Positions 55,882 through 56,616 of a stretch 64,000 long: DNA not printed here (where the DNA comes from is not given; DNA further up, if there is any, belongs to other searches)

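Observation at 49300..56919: CAP-domain protein, membrane metallophosphoesterase and a 1796-aa secreted giant with three tandem C-terminal ~150-aa repeats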

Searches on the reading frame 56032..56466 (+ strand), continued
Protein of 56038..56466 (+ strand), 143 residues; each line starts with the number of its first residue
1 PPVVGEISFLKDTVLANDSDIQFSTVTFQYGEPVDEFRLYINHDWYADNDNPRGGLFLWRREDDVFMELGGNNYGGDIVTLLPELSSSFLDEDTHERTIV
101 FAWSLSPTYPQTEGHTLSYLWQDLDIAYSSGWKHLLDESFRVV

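Call 67: search_protein_families(library=pfam, proteins=[P0017, P0025, P0029, P0035, P0038, P0040, P0045], max_evalue=0.001)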
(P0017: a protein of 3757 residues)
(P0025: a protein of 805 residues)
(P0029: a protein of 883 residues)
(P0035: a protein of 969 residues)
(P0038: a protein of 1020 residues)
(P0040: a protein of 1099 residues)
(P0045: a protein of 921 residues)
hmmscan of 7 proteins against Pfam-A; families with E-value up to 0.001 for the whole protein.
P0017 (3757 aa): 1 family
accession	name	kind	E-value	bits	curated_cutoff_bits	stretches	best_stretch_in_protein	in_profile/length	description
PF20148.4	DUF6531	-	1.3e-12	48.3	24.1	1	1055-1113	2-58/74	Domain of unknown function (DUF6531)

P0025 (805 aa): 2 families
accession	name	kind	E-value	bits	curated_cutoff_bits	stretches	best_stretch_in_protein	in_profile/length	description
PF00041.27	fn3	-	1.1e-12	48.3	25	1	340-423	3-81/84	Fibronectin type III domain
PF16656.11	Pur_ac_phosph_N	-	0.0005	21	30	0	350-425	13-91/93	Purple acid Phosphatase, N-terminal domain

P0029 (883 aa): 0 families

P0035 (969 aa): 0 families

P0038 (1020 aa): 1 family
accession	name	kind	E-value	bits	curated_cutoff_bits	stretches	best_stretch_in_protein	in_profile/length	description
PF13385.13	Laminin_G_3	-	0.00014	22.5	27.6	1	638-761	36-150/151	Concanavalin A-like lectin/glucanases superfamily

P0040 (1099 aa): 0 families

P0045 (921 aa): 3 families
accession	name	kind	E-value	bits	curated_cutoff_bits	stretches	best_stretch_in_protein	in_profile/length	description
PF13517.12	FG-GAP_3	-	4.7e-35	120.4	26.9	5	90-151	1-61/61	FG-GAP-like repeat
PF07593.17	UnbV_ASPIC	-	4.5e-09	36.5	23.4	1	387-446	1-68/68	ASPIC and UnbV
PF01839.29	FG-GAP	-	0.00082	19.6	22.1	0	135-157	4-26/37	FG-GAP repeat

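Call 84: fold_search(model_id=the predicted structure, library=pdb)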
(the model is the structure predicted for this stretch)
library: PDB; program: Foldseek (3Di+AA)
matches with E <= 10: 1623; with E <= 0.001: 0
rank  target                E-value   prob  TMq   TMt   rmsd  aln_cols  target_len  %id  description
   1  9b9k_L                7.2e-03  1.00  0.43  0.51   5.2       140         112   13  Integrin alpha-5 beta-1 in complex with MINT1526A Fab (released 2025-02-05)
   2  4fl4_B                7.2e-03  0.77  0.31  0.28  15.4       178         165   12  Scaffoldin conformation and dynamics revealed by a ternary complex from the Clostridium thermocellum cellulosome (released 2012-06-27)
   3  6r5i_B                1.1e-02  0.97  0.38  0.10   8.6       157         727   14  The crystal structure of the Glycoside Hydrolase BglX from P. aeruginosa (released 2020-04-15)
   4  7tfn_Q                1.1e-02  0.94  0.35  0.41   7.1       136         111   12  Cryo-EM structure of CD4bs antibody Ab1303 in complex with HIV-1 Env trimer BG505 SOSIP.664 (released 2022-01-19)
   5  3rkp_B                1.2e-02  0.94  0.37  0.19   8.0       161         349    7  Crystal structure of BcpA*(D312A), the major pilin subunit of Bacillus cereus (released 2012-05-30)
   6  6r5o_A                1.2e-02  0.96  0.39  0.10   8.1       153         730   14  The crystal structure the Glycoside Hydrolase BglX inactive mutant D286N from P. aeruginosa in complex with two glucos (released 2020-04-15)
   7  6r5p_B                1.5e-02  0.96  0.38  0.10   7.5       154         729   13  The crystal structure of Glycoside Hydrolase BglX inactive mutant D286N from P. aeruginosa in complex with glucose (released 2020-04-15)
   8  4r0l_C                1.6e-02  0.99  0.44  0.51   4.8       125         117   11  Anti-canine CD28 antibody, 1C6, bound canine CD28 (released 2015-07-08)
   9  4xt1_C                1.7e-02  0.95  0.38  0.45   7.3       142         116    9  Structure of a nanobody-bound viral GPCR bound to human chemokine CX3CL1 (released 2015-03-04)
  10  6r5p_A                1.7e-02  0.93  0.37  0.09   8.9       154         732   14  The crystal structure of Glycoside Hydrolase BglX inactive mutant D286N from P. aeruginosa in complex with glucose (released 2020-04-15)
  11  6obg_D                1.8e-02  0.98  0.42  0.49   5.7       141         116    5  Ricin A chain bound to VHH antibody V8E6 (released 2020-04-01)
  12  7qf7_A                1.8e-02  0.87  0.33  0.36   8.6       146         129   12  Orthorhombic crystal structure of PTG CBM21 in complex with beta-cyclodextrin (released 2022-11-02)
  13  2zot_C                1.8e-02  0.75  0.33  0.33   9.8       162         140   13  Crystal structure of human F-spondin reeler domain (fragment 1) (released 2008-10-14)
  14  7lgr                  1.8e-02  0.35  0.23  0.22  13.2       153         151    6  Streptococcus mutans Collagen binding Protein CNM - N2 Domain (released 2022-01-26)
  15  1bqh_H                1.9e-02  0.97  0.42  0.46   6.3       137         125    8  MURINE CD8AA ECTODOMAIN FRAGMENT IN COMPLEX WITH H-2KB/VSV8 (released 1998-08-19)
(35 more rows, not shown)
